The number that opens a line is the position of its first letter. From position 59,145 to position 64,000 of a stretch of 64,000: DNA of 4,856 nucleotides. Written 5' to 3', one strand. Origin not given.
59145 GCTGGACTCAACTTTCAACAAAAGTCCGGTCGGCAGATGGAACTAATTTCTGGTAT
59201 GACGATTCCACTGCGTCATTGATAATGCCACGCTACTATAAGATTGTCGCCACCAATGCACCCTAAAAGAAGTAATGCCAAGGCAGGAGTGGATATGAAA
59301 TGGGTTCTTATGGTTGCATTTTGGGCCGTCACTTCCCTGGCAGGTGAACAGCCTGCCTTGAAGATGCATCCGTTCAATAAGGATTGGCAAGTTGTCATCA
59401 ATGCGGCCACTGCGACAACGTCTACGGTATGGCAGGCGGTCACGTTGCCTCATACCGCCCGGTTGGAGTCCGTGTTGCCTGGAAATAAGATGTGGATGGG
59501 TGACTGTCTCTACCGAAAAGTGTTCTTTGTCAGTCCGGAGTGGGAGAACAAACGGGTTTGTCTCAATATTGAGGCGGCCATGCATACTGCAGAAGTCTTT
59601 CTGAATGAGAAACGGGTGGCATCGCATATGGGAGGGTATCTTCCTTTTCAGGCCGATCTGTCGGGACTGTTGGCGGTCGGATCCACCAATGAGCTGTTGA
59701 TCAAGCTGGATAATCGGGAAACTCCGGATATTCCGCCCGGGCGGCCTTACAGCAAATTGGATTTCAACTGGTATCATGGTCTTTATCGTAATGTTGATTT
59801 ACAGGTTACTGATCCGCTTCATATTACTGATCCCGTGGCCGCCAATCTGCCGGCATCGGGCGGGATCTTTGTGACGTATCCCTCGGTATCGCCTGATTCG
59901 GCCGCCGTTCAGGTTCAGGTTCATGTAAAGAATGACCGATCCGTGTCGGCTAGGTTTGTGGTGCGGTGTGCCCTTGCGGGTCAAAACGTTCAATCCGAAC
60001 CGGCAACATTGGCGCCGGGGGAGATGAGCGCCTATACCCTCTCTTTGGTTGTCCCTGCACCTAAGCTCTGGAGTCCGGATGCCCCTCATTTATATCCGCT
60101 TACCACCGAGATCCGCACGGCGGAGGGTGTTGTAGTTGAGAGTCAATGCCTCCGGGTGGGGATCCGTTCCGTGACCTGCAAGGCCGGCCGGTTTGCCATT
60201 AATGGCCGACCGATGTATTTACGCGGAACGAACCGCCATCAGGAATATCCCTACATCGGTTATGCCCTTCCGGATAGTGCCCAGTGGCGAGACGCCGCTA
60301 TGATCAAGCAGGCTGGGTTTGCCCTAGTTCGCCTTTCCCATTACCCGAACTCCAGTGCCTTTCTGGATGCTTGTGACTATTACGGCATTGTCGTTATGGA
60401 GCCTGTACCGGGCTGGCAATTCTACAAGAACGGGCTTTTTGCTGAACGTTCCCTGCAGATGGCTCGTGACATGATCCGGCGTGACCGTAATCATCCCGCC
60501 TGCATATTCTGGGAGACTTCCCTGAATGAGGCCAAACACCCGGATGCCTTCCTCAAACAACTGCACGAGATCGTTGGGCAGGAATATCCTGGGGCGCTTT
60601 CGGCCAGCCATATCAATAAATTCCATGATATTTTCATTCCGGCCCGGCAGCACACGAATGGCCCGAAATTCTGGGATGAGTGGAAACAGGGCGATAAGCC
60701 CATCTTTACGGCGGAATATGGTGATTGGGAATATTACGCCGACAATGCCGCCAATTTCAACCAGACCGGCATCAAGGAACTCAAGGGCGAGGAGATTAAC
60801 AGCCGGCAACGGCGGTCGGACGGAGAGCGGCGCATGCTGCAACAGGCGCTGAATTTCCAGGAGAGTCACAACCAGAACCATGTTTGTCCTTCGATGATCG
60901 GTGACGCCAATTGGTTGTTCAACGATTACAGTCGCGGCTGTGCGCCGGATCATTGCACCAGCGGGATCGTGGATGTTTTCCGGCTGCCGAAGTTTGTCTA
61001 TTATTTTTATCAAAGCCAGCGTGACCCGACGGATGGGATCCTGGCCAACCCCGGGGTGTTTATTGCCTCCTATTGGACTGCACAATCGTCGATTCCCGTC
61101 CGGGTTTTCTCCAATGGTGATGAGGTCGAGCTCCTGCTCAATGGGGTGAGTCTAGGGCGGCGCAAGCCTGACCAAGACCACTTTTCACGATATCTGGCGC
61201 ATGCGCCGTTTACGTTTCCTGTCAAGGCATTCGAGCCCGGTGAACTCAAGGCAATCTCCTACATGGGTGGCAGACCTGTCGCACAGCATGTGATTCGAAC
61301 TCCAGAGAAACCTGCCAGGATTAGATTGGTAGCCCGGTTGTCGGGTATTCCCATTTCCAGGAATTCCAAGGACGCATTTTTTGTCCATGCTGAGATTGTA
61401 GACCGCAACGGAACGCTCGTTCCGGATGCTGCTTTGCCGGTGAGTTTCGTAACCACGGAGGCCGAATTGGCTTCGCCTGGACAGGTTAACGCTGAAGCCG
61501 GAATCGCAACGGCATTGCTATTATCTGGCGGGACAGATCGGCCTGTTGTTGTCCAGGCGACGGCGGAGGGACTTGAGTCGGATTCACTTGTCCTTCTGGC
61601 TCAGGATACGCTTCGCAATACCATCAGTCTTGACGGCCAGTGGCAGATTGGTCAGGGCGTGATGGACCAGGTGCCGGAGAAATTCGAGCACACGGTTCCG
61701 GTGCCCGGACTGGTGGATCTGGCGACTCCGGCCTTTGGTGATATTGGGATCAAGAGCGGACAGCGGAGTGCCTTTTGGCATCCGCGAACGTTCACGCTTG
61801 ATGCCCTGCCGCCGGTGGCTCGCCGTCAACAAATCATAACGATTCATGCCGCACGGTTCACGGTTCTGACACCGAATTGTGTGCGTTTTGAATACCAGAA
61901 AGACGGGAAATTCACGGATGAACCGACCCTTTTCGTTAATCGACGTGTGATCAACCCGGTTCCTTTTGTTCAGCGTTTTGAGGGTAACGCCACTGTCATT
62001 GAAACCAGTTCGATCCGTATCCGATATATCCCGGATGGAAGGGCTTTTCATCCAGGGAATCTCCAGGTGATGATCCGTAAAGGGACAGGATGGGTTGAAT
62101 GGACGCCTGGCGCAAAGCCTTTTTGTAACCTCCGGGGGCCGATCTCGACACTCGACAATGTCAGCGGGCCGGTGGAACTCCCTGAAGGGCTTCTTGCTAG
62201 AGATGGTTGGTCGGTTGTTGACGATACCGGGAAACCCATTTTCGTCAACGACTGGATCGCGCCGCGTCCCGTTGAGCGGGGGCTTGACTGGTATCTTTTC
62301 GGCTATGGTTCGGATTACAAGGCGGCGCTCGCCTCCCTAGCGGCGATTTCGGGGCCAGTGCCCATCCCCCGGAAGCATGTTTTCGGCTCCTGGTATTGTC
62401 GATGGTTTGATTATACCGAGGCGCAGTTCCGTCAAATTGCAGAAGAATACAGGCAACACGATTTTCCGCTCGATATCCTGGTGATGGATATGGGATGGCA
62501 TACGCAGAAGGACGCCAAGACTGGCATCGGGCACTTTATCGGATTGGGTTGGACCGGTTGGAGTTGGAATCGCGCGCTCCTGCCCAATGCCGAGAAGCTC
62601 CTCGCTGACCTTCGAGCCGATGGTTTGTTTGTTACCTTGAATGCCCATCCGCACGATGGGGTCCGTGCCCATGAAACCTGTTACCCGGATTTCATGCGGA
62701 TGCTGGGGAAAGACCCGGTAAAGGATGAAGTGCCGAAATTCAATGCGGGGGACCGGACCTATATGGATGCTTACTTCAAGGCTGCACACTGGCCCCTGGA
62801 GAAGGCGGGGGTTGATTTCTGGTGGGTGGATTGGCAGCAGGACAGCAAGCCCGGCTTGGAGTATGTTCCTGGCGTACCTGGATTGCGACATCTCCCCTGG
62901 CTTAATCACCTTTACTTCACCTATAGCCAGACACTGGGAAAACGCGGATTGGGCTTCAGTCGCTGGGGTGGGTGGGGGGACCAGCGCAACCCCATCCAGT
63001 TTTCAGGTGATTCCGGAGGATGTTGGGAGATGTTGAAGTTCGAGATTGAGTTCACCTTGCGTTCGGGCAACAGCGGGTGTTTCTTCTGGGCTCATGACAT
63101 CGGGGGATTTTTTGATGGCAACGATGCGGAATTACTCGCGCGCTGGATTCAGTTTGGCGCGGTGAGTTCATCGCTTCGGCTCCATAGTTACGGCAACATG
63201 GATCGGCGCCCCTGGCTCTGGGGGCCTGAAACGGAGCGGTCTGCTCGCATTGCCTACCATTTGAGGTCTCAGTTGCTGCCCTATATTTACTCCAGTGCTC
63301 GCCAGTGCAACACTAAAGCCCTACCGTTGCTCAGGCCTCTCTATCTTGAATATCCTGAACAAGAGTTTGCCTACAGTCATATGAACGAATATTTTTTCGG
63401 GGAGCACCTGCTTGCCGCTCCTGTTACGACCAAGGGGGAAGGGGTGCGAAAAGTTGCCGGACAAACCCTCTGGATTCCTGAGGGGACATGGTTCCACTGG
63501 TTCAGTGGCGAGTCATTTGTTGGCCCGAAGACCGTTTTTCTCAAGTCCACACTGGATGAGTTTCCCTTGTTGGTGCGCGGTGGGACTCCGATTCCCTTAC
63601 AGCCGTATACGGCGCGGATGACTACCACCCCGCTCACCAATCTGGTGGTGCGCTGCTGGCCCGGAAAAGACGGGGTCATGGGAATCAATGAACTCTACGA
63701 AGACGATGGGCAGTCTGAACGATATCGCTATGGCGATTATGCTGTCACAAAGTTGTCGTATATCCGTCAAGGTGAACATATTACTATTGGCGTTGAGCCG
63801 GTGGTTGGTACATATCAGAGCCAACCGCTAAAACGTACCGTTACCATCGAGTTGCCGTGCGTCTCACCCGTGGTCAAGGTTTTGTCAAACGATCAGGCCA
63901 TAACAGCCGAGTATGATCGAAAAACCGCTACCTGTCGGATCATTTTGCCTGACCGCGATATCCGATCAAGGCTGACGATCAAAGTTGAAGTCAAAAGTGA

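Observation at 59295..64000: A GH2-GH31 fusion ORF of more than 1560 aa whose middle re-uses the 5' end of a neighbouring GH2-like gene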

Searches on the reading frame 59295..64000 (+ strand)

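Call 4: search_protein_families(library=pfam, proteins=[window:59295-64000:+], max_evalue=0.01)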
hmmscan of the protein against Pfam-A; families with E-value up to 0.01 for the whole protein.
window:59295-64000:+ (1568 aa): 11 families
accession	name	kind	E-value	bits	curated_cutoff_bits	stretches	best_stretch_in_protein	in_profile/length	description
PF01055.32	Glyco_hydro_31_2nd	-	1.8e-51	175.9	23.5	1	1023-1333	2-327/328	Glycosyl hydrolases family 31 TIM-barrel domain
PF02836.23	Glyco_hydro_2_C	-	1.4e-22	80.7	21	1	294-416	2-139/302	Glycosyl hydrolases family 2, TIM barrel domain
PF21365.3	Glyco_hydro_31_3rd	-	1.9e-17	63.9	24.4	1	1343-1431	2-85/87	Glycosyl hydrolase family 31 C-terminal domain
PF16355.11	DUF4982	-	2.4e-16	59.9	23.9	1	599-663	3-61/61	Domain of unknown function (DUF4982)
PF00703.27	Glyco_hydro_2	-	6.6e-13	49.8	23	1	193-291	7-109/109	Glycosyl hydrolases family 2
PF17137.9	DUF5110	-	3.3e-12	46.7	27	1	1464-1521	12-69/71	Domain of unknown function (DUF5110)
PF02837.24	Glyco_hydro_2_N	-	5.9e-10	39.8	28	1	68-170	64-166/169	Glycosyl hydrolases family 2, sugar binding domain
PF18565.7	Glyco_hydro2_C5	-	4.5e-07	30.1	32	1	687-765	10-102/103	Glycoside hydrolase family 2 C-terminal domain 5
PF22666.2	Glyco_hydro_2_N2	-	2.1e-05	25.1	27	1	70-140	49-119/167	Glycosyl hydrolase 2 galactose-binding domain-like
PF09134.16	Invasin_D3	-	0.0015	19.4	33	1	689-761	16-86/98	Invasin, domain 3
PF02369.22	Big_1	-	0.0025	18.3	34.9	1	690-762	14-85/93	Bacterial Ig-like domain (group 1)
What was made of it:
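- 61821..64000 (+): GH31 module, aa 843 to the window end (aa 1568 of 1583). It equals the stand-alone orthologs minus their first ~35 codons. The nucleophile Asp1179 is at 62829-62831 and the acid/base Asp1239 at 63009-63011. Pfam (call 4).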

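Call 9: find_homologous_proteins(query=window:59295-64000:+, max_evalue=1e-10)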
Query window:59295-64000:+ (1568 aa): 1736 proteins with E <= 1e-10 among 8000 candidates; the best 120 are listed.
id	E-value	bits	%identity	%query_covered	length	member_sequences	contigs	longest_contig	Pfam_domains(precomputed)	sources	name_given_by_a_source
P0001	0.0e+0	3758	100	100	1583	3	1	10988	PF02837.25,PF21365.4,PF16355.12,PF02836.24,PF00703.28,PF18565.8,PF01055.33,PF17137.10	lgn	-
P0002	1.4e-244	833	41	38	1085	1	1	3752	PF16355.12,PF02836.24,PF00703.28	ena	-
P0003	8.7e-228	777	51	46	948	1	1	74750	PF02837.25,PF13857.13,PF00023.37,PF13637.13,PF00703.28,PF18565.8,PF02369.23,PF13606.13,PF16355.12,PF12796.14,PF02836.24,PF22666.3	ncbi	-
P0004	8.7e-206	704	46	47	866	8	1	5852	PF02837.25,PF13364.13,PF21467.4,PF16355.12,PF02836.24,PF00703.28,PF18565.8,PF22666.3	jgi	jgi:beta-galactosidase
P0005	2.4e-205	703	48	46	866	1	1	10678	PF02837.25,PF13364.13,PF21467.4,PF16355.12,PF02836.24,PF00703.28,PF18565.8,PF22666.3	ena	-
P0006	1.2e-204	700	45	50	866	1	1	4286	PF02837.25,PF13364.13,PF21467.4,PF16355.12,PF02836.24,PF00703.28,PF18565.8,PF22666.3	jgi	jgi:beta-galactosidase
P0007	2.4e-204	699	47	47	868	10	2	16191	PF02837.25,PF16355.12,PF02836.24,PF00703.28,PF18565.8,PF22666.3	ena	-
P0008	1.2e-201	691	45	50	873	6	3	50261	PF02837.25,PF16355.12,PF02836.24,PF00703.28,PF22666.3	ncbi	-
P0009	3.6e-201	689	46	48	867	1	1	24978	PF02837.25,PF13364.13,PF16355.12,PF02836.24,PF00703.28,PF22666.3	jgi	jgi:beta-galactosidase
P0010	1.1e-200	687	48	46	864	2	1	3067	PF02837.25,PF16355.12,PF02836.24,PF00703.28,PF18565.8,PF22666.3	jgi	jgi:beta-galactosidase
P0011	1.7e-200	687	47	46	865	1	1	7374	PF02837.25,PF16355.12,PF02836.24,PF00703.28,PF18565.8,PF22666.3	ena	-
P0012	4.7e-200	685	47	46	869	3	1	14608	PF02837.25,PF13364.13,PF16355.12,PF02836.24,PF00703.28,PF22666.3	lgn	-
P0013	7.7e-200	684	46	47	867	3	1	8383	PF02837.25,PF16355.12,PF02836.24,PF00703.28,PF22666.3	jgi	jgi:beta-galactosidase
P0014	2.6e-199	683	45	50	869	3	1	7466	PF02837.25,PF16355.12,PF02836.24,PF00703.28,PF18565.8,PF22666.3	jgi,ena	-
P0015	2.7e-199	683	48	45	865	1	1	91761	PF02837.25,PF13364.13,PF16355.12,PF02836.24,PF00703.28,PF22666.3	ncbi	-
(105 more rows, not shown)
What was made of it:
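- Closest known: Five-domain GH2 beta-galactosidases with DUF4982. Same: Many homologs are named beta-galactosidase by JGI (call 9).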

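Call 10: list_cluster_members(proteins=[P0001])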
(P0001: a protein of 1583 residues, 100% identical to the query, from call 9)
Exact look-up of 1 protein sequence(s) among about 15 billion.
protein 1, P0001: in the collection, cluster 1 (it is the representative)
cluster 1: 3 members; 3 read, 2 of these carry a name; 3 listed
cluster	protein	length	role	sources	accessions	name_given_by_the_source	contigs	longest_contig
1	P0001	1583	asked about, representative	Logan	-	-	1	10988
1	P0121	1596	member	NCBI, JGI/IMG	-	hypothetical protein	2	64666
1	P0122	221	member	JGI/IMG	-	alpha-glucosidase (family GH31 glycosyl hydrolase)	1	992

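Call 11: find_encoding_contigs(protein=P0001, flank=10000, max_places=10)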
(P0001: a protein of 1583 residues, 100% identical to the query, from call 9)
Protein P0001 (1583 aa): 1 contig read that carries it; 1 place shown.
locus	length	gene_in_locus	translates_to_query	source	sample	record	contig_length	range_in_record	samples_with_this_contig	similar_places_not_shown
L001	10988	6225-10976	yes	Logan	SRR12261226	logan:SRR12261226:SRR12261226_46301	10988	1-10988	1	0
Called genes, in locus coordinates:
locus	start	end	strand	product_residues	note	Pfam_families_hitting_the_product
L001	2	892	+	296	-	?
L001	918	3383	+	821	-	PF22666:Glyco_hydro_2_N2 (faint), PF00703:Glyco_hydro_2, PF00754:F5_F8_type_C, PF22633:F5_F8_type_C_2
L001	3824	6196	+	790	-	PF00657:Lipase_GDSL, PF13472:Lipase_GDSL_2, PF16640:Big_3_5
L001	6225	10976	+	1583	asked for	PF02837:Glyco_hydro_2_N, PF00703:Glyco_hydro_2, PF02836:Glyco_hydro_2_C, PF16355:DUF4982, PF18565:Glyco_hydro2_C5 (weak), PF01055:Glyco_hydro_31_2nd, PF21365:Glyco_hydro_31_3rd, PF17137:DUF5110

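Call 13: find_encoding_contigs(protein=P0121, flank=10000, max_places=10)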
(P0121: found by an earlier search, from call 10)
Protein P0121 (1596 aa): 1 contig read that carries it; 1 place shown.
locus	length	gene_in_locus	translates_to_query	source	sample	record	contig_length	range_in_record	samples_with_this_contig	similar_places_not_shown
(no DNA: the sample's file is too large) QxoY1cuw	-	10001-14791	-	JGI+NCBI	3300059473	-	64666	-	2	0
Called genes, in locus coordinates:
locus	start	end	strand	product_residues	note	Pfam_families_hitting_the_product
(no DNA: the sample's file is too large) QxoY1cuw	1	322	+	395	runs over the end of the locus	PF00155:Aminotran_1_2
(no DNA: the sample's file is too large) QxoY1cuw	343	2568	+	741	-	PF22124:Glyco_hydro_95_cat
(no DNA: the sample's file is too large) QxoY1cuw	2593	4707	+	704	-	PF14498:Glyco_hyd_65N_2 (faint), PF18961:DUF5703_N (faint), PF22124:Glyco_hydro_95_cat, PF03632:Glyco_hydro_65m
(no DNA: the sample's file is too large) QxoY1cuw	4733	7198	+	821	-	PF22666:Glyco_hydro_2_N2 (faint), PF00703:Glyco_hydro_2, PF00754:F5_F8_type_C, PF22633:F5_F8_type_C_2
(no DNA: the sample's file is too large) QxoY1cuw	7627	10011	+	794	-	PF00657:Lipase_GDSL, PF13472:Lipase_GDSL_2, PF16640:Big_3_5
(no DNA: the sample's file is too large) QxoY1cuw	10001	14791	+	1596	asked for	PF02837:Glyco_hydro_2_N, PF00703:Glyco_hydro_2, PF02836:Glyco_hydro_2_C, PF16355:DUF4982, PF18565:Glyco_hydro2_C5 (weak), PF01055:Glyco_hydro_31_2nd, PF21365:Glyco_hydro_31_3rd, PF17137:DUF5110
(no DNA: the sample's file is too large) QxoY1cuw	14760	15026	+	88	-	PF00083:Sugar_tr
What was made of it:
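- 59295..64000 (+): Fused GH2-linker-GH31 ORF. It continues 46 nt past the window end to a TGA; the full product is 1583 aa (P0001). Same protein with a longer start call in a JGI/NCBI contig of 64666 nt (P0121; calls 10, 13).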

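Call 31: find_related_loci(query=P0001, collection=genome_contigs, flank=10000)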
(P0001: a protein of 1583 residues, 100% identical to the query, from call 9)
Query P0001 (1583 aa) in genome_contigs; peptide patterns used: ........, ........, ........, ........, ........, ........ (x = any residue, [..] = any of these).
380 stretches matched a pattern; 353 encode a relative of the query (tblastn E <= 1e-3); the best 80 are kept; 80 distinct loci.
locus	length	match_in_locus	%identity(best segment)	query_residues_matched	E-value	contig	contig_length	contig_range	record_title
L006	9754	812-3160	79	781-1574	0e+0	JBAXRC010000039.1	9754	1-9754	MAG: bacterium isolate ELA573 MAG573_39, whole genome shotgun sequence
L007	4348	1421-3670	58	2-755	0e+0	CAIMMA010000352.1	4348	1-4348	uncultured bacterium isolate Loclat_bin-10882 genome assembly, contig: bin-10882:352/819, whole genome shotgun sequence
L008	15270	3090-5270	52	839-1566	0e+0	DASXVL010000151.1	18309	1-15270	MAG TPA_asm: Armatimonadota bacterium isolate SMAG_U4744 k141_43596, whole genome shotgun sequence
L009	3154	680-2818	52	853-1566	0e+0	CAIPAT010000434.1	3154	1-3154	MAG: uncultured Lentisphaeria bacterium isolate LJ_bin-1925 genome assembly, contig: bin-1925:434/465, whole genome shot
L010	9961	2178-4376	52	845-1568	0e+0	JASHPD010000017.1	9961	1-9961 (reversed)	MAG: Acidobacteriaceae bacterium isolate JOPF040 JOPF_NEAR_contig_74483, whole genome shotgun sequence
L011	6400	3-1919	54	927-1567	0e+0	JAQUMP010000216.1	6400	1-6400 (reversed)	MAG: Chitinivibrionales bacterium isolate STD1_157 NODE_42358_length_6400_cov_2.122589_Sandtown_D1, whole genome shotgun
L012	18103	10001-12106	54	845-1549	0e+0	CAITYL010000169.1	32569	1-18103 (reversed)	MAG: uncultured Lentisphaerae bacterium isolate Loclat_bin-12951 genome assembly, contig: bin-12951:169/404, whole genom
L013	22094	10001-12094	47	848-1564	0e+0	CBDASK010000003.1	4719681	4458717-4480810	MAG: Abditibacterium sp. isolate aec397a2-7ec2-4543-90ec-7bf1322ecbab genome assembly, contig: chromosome_2, whole genom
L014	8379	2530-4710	46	845-1572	0e+0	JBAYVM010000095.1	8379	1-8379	MAG: Victivallaceae bacterium isolate SO_2016_LW3_6 scaffold12957_LW162_2016, whole genome shotgun sequence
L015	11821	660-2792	48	847-1564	0e+0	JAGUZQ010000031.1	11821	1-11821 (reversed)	MAG: Planctomycetota bacterium isolate DeMMO6_1 c_000000024347, whole genome shotgun sequence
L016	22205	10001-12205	45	833-1581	0e+0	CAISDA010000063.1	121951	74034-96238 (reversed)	MAG: uncultured Ignavibacteriae bacterium isolate MJ-time_bin-6381 genome assembly, contig: bin-6381:63/89, whole genome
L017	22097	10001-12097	46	849-1563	0e+0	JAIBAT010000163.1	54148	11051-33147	MAG: Candidatus Sumerlaeaceae bacterium isolate SSF23 NODE_10818_length_54148_cov_5.787268, whole genome shotgun sequenc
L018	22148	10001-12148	46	847-1562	0e+0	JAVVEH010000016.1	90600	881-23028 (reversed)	MAG: Lentisphaeria bacterium isolate TamC13-16 NODE_178_length_90600_cov_13.409608, whole genome shotgun sequence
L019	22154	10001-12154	52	847-1566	0e+0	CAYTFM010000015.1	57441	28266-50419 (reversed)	MAG TPA_asm: uncultured Victivallales bacterium isolate binchicken_co232_176 genome assembly, contig: NODE_834_length_57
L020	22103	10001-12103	46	848-1566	0e+0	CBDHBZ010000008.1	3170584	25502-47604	MAG: Abditibacterium sp. isolate 8b3576e8-bfd9-4b4c-bc7a-fdc956353a50 genome assembly, contig: contig_8, whole genome sh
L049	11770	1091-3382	39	837-1583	7e-164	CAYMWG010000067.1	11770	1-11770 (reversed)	MAG TPA_asm: uncultured Phycisphaeraceae bacterium isolate SRP128246_co1_300 genome assembly, contig: NODE_13232_length_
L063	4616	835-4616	38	64-1568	3e-149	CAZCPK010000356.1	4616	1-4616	MAG TPA_asm: uncultured Anaerolineales bacterium isolate SRP141376_co2_268 genome assembly, contig: NODE_29787_length_46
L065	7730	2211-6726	38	73-1564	1e-144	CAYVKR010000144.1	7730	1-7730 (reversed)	MAG TPA_asm: uncultured Anaerolineales bacterium isolate binchicken_co17_395 genome assembly, contig: NODE_18788_length_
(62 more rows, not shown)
